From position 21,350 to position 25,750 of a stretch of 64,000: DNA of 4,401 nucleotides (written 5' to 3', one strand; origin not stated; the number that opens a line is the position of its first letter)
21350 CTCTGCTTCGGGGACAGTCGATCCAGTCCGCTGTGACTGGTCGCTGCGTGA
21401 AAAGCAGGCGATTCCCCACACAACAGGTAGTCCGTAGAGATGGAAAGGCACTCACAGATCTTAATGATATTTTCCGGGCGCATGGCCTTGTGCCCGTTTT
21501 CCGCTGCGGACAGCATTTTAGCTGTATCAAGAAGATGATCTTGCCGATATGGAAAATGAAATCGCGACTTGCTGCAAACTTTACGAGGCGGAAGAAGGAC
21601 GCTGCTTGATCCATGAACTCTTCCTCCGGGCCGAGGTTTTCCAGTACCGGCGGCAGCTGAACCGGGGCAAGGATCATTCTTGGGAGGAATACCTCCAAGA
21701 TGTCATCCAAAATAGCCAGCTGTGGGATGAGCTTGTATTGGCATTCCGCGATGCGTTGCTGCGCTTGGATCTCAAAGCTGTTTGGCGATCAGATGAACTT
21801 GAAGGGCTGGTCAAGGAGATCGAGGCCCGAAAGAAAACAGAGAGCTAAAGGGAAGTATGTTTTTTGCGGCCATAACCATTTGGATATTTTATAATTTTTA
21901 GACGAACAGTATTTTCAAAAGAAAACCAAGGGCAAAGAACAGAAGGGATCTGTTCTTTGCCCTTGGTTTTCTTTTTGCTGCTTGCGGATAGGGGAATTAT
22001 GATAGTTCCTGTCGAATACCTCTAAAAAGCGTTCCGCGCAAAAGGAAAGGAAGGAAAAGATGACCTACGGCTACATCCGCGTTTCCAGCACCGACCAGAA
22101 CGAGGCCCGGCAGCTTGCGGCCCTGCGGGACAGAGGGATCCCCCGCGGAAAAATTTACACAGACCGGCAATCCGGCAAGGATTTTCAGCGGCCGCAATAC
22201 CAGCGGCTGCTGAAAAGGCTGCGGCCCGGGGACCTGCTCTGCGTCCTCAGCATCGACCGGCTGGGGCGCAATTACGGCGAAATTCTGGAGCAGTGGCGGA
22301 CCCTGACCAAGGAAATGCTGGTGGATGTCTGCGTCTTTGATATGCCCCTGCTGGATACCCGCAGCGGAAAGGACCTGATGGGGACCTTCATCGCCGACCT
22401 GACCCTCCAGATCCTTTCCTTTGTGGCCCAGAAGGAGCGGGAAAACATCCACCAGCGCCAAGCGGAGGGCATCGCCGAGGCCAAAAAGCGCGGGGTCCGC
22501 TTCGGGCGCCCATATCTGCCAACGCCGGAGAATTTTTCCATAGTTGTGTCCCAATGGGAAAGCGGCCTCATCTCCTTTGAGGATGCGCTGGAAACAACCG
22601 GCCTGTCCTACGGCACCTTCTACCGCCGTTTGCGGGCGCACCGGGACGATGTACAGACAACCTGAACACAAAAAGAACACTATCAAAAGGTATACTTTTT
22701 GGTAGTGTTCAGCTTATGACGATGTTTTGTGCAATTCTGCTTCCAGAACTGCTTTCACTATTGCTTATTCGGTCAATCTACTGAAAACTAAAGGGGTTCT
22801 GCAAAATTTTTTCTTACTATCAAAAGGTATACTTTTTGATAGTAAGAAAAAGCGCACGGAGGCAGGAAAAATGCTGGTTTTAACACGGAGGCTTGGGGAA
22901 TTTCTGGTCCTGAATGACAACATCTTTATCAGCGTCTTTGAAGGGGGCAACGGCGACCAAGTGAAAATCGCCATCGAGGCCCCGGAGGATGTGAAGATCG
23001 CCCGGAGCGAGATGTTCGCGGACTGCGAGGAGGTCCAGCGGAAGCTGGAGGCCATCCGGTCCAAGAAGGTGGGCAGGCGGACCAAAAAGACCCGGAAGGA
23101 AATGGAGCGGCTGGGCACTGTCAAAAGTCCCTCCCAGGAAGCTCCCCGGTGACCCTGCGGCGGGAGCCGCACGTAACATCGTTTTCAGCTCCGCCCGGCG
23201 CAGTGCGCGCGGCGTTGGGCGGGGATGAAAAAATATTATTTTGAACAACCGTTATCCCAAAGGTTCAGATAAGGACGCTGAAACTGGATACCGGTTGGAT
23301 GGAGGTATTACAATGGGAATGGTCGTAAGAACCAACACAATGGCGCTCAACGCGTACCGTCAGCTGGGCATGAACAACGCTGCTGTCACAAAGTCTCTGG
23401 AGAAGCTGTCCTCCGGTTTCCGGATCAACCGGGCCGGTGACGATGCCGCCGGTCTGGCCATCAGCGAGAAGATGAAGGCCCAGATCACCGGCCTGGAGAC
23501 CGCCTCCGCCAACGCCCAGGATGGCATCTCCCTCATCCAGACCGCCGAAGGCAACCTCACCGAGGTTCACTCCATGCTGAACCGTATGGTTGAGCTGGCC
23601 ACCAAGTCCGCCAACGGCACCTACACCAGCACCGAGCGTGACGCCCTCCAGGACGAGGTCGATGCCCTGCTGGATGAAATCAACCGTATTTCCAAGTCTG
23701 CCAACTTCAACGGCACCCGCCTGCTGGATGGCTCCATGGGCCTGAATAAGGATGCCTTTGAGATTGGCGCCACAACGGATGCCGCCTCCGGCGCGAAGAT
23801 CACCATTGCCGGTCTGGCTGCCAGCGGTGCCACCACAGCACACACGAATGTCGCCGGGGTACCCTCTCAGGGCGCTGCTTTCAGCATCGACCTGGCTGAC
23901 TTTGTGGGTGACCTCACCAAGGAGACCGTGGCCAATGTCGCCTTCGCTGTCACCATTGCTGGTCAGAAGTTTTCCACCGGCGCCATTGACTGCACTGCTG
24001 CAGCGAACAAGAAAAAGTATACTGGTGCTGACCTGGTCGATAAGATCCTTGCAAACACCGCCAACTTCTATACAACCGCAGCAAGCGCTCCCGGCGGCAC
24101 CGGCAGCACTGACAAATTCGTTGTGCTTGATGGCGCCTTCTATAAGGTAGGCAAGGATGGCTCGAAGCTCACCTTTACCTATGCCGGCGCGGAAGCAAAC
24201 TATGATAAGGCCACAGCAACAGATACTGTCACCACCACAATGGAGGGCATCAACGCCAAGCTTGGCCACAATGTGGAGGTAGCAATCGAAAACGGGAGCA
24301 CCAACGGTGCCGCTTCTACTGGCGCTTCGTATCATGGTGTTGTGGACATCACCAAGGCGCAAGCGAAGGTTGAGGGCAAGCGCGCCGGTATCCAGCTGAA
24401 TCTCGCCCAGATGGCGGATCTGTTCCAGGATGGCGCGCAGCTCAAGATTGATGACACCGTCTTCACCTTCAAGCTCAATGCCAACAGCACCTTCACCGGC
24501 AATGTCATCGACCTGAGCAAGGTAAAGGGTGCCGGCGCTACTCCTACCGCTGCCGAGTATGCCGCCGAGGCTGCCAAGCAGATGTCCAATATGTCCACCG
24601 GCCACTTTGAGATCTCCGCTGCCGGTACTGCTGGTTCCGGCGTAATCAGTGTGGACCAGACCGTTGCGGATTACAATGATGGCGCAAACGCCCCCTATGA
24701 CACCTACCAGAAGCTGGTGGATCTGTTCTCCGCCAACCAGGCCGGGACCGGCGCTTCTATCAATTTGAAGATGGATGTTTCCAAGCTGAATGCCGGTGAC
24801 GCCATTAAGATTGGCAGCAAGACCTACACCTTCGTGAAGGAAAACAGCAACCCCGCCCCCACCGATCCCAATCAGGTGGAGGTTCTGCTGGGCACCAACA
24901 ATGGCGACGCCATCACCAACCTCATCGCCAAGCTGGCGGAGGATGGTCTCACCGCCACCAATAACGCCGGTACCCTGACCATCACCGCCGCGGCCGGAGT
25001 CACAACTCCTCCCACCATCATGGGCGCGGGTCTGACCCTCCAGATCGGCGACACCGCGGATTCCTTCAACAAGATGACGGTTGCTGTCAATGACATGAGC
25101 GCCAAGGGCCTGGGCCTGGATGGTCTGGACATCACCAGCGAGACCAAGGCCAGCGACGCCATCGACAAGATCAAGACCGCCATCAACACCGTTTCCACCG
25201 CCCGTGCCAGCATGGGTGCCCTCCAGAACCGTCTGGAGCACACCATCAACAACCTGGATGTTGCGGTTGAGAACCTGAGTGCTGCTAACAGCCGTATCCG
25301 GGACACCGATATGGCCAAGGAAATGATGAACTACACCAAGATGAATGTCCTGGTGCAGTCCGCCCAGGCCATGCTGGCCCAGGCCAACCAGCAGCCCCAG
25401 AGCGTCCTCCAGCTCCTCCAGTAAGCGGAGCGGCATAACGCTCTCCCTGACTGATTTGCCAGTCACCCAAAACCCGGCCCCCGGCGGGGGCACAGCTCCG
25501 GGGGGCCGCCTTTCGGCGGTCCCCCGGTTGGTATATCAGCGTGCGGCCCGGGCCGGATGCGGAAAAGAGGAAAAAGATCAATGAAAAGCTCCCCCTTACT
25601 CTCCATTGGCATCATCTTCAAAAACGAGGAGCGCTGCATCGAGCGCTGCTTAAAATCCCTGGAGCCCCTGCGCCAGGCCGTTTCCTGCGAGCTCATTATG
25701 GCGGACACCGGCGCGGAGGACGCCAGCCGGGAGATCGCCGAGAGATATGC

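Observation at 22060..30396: ICE-borne flagellin phase-variation module analogous to Salmonella hin-fljBA, with CsrA possibly in the FljA role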

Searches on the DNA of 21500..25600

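Call 81: search_rna_families(source=window, start=21500, end=25600, threshold=evalue, max_evalue=1)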
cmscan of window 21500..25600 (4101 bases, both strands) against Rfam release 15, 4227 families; matches with E-value up to 1: 8.
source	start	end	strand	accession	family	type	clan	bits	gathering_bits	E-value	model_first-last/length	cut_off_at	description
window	21918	21972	-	RF03790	MIR8008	Gene; miRNA;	-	36.8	66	3.5e-05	1-55/55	no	MIR8008 microRNA precursor family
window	21920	21972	-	RF04134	MIR7504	Gene; miRNA;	-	30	83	0.019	1-124/124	no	MIR7504 microRNA precursor family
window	21920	21972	+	RF04134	MIR7504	Gene; miRNA;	-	29.7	83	0.023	1-124/124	no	MIR7504 microRNA precursor family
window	22808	22851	+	RF03743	MIR7696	Gene; miRNA;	-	26.6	83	0.06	1-88/88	no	MIR7696 microRNA precursor family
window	22796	22860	+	RF03640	mir-3747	Gene; miRNA;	-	26.3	63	0.033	1-67/67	no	mir-3747 microRNA precursor family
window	23485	23568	-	RF03518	mir-1893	Gene; miRNA;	-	25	94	0.23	1-83/83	no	mir-1893 microRNA precursor family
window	21884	21965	+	RF02432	SpF25_sRNA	Gene; sRNA;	-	24.2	48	0.88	1-102/102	no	Streptococcus sRNA SpF25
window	21915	21978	+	RF03182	MIR6032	Gene; miRNA;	-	23.6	102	0.22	1-100/100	no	MIR6032 microRNA precursor family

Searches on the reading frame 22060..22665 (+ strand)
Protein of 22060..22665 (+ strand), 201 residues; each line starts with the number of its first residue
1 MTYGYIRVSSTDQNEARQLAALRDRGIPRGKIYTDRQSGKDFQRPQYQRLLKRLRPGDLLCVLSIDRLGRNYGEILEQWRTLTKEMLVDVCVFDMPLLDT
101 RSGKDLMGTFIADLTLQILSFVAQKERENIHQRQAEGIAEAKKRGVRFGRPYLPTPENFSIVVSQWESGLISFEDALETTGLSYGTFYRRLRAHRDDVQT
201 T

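Call 3: search_protein_families(library=pfam, proteins=[window:22060-22665:+])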
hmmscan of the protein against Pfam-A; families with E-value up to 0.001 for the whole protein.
window:22060-22665:+ (201 aa): 1 family
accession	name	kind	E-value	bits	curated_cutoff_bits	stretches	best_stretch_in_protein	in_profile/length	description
PF00239.26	Resolvase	-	1.5e-28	100.2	23.3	1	3-146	2-144/145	Resolvase, N terminal domain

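Call 20: find_related_loci(query=window:22060-22665:+, collection=genome_contigs, flank=6000)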
Query window:22060-22665:+ (201 aa) in genome_contigs; peptide patterns used: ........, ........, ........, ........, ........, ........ (x = any residue, [..] = any of these).
469 stretches matched a pattern; 226 encode a relative of the query (tblastn E <= 1e-3); the best 80 are kept; 80 distinct loci.
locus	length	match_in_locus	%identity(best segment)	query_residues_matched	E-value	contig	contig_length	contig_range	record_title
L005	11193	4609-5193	81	1-195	1e-105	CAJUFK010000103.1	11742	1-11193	MAG TPA_asm: uncultured Angelakisella sp. isolate MGBC131977 genome assembly, contig: MGBC131977.103, whole genome shotg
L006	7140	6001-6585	78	1-195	5e-105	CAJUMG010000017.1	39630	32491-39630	MAG TPA_asm: uncultured Oscillospiraceae bacterium isolate MGBC143783 genome assembly, contig: MGBC143783.17, whole geno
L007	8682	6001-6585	78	1-195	1e-100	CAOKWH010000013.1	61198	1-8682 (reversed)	MAG TPA_asm: uncultured Clostridia bacterium isolate SRR15730553_bin.60_metawrap_v1.3_MAG genome assembly, contig: NODE.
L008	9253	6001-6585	68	1-195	1e-89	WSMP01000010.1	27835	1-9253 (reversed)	MAG: Angelakisella sp. isolate RACS_027 NODE_217_length_27835_cov_62.683873, whole genome shotgun sequence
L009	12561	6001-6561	74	2-188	1e-91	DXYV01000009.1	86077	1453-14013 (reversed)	MAG TPA_asm: Clostridiales bacterium isolate HRGM_Genome_3993 HRGM_Genome_3993_9, whole genome shotgun sequence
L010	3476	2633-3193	70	1-187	4e-89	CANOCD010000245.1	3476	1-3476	MAG TPA_asm: uncultured Angelakisella sp. isolate SRR13921778_bin.51_metawrap_v1.3_MAG genome assembly, contig: NODE.351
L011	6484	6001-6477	83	1-159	2e-87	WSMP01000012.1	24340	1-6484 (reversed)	MAG: Angelakisella sp. isolate RACS_027 NODE_296_length_24340_cov_37.862384, whole genome shotgun sequence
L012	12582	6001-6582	66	2-195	6e-87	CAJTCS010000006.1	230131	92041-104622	Oscillospiraceae bacterium isolate B35_35_AM_H genome assembly, contig: MGBC000104.6, whole genome shotgun sequence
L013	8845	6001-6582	66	2-195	2e-87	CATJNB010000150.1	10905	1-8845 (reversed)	MAG: uncultured Eubacteriales bacterium isolate iMGMC-685_1678881677 genome assembly, contig: MegahitA5_70987, whole gen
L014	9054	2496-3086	69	2-198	1e-86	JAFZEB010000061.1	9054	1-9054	MAG: Ruminiclostridium sp. isolate RGIG7682 Water_buffalos_Rectum-1__c293814, whole genome shotgun sequence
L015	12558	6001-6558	68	2-187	4e-86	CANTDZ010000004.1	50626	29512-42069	MAG TPA_asm: uncultured Clostridia bacterium isolate SRR13921780_bin.13_metawrap_v1.3_MAG genome assembly, contig: NODE.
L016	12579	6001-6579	65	3-195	3e-85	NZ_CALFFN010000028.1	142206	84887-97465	MAG: uncultured Neglectibacter sp. isolate SRR5024280_bin.39_CONCOCT_v1.1_MAG ERZ505334.95, whole genome shotgun sequenc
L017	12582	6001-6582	64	2-195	2e-85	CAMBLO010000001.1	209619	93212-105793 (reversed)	MAG: uncultured Clostridia bacterium isolate SRR15732368_bin.3_metaWRAP_v1.3_MAG genome assembly, contig: ERZ9426318.10,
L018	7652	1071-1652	65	2-195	3e-85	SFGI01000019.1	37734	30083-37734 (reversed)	MAG: [Eubacterium] saphenum isolate W0P45.018 Contig404, whole genome shotgun sequence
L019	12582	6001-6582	67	2-195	2e-84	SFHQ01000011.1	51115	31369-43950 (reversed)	MAG: Clostridiales bacterium isolate W1P12.009 Contig101, whole genome shotgun sequence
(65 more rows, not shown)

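Call 40: search_protein_families(library=pfam, proteins=[L005:517-1383:+, L005:2558-3475:-, L005:3475-4275:-, L005:9047-10768:+])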
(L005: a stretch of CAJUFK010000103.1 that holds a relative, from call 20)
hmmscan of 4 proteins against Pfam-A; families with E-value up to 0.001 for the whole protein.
L005:517-1383:+ (288 aa): 0 families

L005:2558-3475:- (305 aa): 1 family
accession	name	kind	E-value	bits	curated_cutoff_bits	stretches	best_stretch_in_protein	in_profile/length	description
PF01458.23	SUFBD_core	-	2.2e-22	80.1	27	1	85-303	18-232/232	SUF system FeS cluster assembly, SufBD core domain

L005:3475-4275:- (266 aa): 4 families
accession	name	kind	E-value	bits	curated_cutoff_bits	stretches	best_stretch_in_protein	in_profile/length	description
PF00005.33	ABC_tran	-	1e-28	101.1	25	1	42-185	1-136/137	ABC transporter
PF02463.25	SMC_N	-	8.4e-08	32.3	40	1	106-232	135-213/220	RecF/RecN/SMC N terminal domain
PF13304.12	AAA_21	-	3.1e-07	31.2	27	0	54-103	1-62/304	AAA domain, putative AbiEii toxin, Type IV TA system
PF13476.12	AAA_23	-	0.00015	22.9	27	1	51-69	18-36/201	AAA domain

L005:9047-10768:+ (573 aa): 2 families
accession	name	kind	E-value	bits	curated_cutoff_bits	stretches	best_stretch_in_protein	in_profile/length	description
PF05569.17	Peptidase_M56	-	1.1e-40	140.1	31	1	12-307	3-296/296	BlaR1 peptidase M56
PF01551.29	Peptidase_M23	-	3.5e-31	107.7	28.7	1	471-567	2-96/96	Peptidase family M23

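Call 58: search_solved_structures(query=window:22060-22665:+, max_evalue=0.00001, show_alignments=2)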
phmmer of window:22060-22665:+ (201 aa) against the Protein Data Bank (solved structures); distinct sequences matched with E-value up to 0.00001: 15.
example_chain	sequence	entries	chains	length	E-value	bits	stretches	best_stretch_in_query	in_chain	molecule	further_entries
2r0q_C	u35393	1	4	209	1e-30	110.1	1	1-157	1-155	Putative transposon Tn552 DNA-invertase bin3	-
5c32_B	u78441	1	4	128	2.3e-22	82.8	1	1-128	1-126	Putative transposon Tn552 DNA-invertase bin3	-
5c31_A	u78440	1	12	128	4.3e-22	81.9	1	1-128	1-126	Sin, putative plasmid resolvase dimer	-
5c34_B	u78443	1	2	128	8.3e-22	81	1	1-128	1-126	Putative transposon Tn552 DNA-invertase bin3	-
5c35_A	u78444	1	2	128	1.5e-21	80.1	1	1-128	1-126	Recombinase Sin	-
3pkz_A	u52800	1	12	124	2.4e-20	76.2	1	1-126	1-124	Recombinase Sin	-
1zr2_A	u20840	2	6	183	8e-20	74.5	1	3-189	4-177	Transposon gamma-delta resolvase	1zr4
2gm4_A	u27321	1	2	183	1e-19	74.2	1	3-189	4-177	Transposon gamma-delta resolvase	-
5cy1_A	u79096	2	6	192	1.6e-18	70.3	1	3-191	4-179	Transposon Tn3 resolvase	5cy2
1gdt_A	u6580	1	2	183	2e-18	70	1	3-189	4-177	PROTEIN (GAMMA DELTA RESOLVASE)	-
1gdr_A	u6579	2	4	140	3.5e-15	59.3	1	3-148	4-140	GAMMA DELTA-RESOLVASE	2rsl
2gm5_A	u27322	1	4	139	3.8e-14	56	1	3-142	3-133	Transposon gamma-delta resolvase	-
4m6f_A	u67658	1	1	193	4.5e-14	55.7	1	1-154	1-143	DNA-invertase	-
3uj3_X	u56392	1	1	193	8.4e-14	54.9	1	1-158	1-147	DNA-invertase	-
1ght_A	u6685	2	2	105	1.1e-10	44.7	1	3-78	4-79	TRANSPOSON GAMMA-DELTA RESOLVASE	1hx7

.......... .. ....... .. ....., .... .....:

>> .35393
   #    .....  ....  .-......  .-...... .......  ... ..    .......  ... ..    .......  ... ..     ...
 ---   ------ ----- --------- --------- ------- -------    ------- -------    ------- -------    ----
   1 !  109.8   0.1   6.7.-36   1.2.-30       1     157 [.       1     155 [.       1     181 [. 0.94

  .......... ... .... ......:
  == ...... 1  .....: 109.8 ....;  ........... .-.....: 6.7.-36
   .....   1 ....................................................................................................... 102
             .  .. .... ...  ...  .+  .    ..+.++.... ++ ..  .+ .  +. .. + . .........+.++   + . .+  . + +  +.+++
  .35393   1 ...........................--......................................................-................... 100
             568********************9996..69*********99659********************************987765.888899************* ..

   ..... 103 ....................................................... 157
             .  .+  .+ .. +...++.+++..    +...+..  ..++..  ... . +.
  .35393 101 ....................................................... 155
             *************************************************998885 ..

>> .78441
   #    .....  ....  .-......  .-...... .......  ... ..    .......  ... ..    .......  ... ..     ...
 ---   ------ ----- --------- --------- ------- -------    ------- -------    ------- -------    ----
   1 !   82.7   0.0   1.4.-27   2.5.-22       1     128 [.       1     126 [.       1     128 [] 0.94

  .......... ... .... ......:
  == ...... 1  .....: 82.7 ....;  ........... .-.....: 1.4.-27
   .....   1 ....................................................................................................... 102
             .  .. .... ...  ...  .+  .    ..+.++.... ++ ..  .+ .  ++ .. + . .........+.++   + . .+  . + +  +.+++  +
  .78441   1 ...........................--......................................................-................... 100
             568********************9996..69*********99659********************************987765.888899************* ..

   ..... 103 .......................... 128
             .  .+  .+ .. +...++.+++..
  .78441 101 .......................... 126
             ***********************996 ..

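Call 100: find_encoding_contigs(protein=window:22060-22665:+, flank=10000, max_places=6)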
Protein window:22060-22665:+ (201 aa): 23 contigs read that carry it; 6 places shown.
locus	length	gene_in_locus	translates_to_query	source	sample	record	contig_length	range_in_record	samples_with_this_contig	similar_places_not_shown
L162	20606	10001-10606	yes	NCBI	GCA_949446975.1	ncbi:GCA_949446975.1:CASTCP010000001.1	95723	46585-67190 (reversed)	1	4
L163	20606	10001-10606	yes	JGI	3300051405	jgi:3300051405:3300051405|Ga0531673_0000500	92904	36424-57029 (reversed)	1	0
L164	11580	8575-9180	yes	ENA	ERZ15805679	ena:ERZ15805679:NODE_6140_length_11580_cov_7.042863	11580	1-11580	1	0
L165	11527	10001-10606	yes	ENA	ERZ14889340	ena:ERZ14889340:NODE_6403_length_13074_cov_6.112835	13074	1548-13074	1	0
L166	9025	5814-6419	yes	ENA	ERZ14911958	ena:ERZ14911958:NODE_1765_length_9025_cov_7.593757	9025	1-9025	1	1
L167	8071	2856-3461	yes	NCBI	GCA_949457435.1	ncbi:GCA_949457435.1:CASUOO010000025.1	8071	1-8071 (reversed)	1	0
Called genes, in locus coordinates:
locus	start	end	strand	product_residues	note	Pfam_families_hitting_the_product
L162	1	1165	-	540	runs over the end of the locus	PF00239:Resolvase, PF07508:Recombinase, PF13408:Zn_ribbon_recom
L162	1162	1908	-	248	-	PF07508:Recombinase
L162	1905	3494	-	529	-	PF00239:Resolvase, PF07508:Recombinase, PF13408:Zn_ribbon_recom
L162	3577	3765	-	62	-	-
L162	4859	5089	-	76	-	-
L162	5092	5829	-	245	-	-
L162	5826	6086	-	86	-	-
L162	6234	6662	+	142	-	PF13560:HTH_31 (weak), PF01381:HTH_3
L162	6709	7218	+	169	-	PF06114:Peptidase_M78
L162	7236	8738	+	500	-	PF00817:IMS, PF11799:IMS_C (faint)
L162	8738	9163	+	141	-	-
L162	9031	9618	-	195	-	-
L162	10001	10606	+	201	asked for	PF00239:Resolvase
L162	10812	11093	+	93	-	PF02599:CsrA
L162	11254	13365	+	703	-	PF00669:Flagellin_N, PF00700:Flagellin_C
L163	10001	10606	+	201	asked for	PF00239:Resolvase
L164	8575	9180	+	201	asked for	PF00239:Resolvase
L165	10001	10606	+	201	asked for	PF00239:Resolvase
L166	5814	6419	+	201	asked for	PF00239:Resolvase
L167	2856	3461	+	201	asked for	PF00239:Resolvase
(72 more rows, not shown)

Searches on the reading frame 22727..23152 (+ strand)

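Call 3: search_protein_families(library=pfam, proteins=[window:22727-23152:+])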
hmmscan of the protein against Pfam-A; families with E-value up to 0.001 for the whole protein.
window:22727-23152:+ (141 aa): 1 family
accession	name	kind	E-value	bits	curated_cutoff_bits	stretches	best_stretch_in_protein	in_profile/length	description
PF02599.21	CsrA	-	1.5e-16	60.6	27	1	49-99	1-50/53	Global regulator protein family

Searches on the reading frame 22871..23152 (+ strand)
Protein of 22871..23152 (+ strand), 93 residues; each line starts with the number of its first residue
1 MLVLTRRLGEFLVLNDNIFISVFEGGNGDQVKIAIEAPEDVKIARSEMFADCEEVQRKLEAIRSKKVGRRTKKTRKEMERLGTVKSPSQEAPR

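Call 64: search_protein_families(library=pfam, proteins=[window:22871-23152:+], max_evalue=0.01)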
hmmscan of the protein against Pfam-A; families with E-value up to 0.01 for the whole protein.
window:22871-23152:+ (93 aa): 1 family
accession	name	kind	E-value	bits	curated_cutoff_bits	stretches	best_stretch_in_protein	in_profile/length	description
PF02599.21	CsrA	-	4.8e-17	62.1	27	1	1-51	1-50/53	Global regulator protein family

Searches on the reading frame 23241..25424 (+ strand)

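Call 3: search_protein_families(library=pfam, proteins=[window:23241-25424:+])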
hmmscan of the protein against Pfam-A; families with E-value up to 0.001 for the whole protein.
window:23241-25424:+ (727 aa): 2 families
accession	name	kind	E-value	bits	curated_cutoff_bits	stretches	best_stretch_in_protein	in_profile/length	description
PF00669.25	Flagellin_N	-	6.1e-43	146.7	26.6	1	29-165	1-137/139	Bacterial flagellin N-terminal helical region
PF00700.27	Flagellin_C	-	1.3e-28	99.6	23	1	641-726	1-86/86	Bacterial flagellin C-terminal helical region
